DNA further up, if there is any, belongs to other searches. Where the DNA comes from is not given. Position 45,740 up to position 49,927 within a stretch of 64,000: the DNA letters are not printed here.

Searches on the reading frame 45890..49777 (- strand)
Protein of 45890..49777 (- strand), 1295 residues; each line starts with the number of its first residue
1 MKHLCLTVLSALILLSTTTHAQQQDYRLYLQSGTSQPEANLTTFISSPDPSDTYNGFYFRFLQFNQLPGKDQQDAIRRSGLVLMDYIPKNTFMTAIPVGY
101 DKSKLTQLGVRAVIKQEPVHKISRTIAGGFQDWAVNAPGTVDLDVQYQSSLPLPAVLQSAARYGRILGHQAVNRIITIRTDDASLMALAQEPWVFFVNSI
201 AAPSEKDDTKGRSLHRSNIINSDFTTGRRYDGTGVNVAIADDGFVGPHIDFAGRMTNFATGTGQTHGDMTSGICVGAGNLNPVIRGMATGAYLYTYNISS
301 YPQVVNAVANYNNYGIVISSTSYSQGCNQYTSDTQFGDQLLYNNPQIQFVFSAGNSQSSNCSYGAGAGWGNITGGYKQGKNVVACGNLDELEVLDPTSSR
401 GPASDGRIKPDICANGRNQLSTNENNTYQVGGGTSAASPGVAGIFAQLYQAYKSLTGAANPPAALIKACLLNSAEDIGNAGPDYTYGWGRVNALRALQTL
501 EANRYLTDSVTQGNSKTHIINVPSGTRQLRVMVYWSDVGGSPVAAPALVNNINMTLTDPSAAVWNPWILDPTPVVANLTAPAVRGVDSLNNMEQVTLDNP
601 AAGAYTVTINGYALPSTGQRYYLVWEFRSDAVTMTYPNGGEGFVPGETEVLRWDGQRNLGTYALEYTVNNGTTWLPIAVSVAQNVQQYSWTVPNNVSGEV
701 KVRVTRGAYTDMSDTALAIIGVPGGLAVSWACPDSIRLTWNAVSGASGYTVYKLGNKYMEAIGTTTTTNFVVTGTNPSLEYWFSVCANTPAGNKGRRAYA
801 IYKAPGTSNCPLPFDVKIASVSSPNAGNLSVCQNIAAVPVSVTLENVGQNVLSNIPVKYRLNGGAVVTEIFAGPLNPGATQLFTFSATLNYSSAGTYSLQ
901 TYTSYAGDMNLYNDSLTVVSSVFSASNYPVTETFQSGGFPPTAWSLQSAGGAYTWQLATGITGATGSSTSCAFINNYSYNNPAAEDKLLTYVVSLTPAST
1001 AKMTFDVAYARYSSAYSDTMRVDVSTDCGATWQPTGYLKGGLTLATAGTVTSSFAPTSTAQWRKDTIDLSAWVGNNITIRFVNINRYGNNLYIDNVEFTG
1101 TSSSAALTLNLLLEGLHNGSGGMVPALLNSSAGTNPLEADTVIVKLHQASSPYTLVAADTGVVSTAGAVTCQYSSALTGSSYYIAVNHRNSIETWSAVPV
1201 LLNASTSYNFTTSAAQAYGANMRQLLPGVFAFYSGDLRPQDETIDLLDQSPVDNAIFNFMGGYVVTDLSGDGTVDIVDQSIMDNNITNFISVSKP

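Call 13: search_protein_families(library=pfam, proteins=[window:45890-49777:-], max_evalue=0.001)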
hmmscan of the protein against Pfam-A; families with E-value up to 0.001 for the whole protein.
window:45890-49777:- (1295 aa): 3 families
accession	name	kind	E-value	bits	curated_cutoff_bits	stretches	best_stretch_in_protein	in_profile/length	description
PF00082.27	Peptidase_S8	-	5.4e-33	115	21.8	1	232-489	1-288/288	Subtilase family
PF20773.4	InhA-like_MAM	-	0.00012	22.1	26.9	1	988-1088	53-149/191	Immune inhibitor A-like, MAM domain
PF21471.3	Reelin_subrepeat-B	-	0.00016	21.9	27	0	988-1096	27-124/127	Reelin subrepeat B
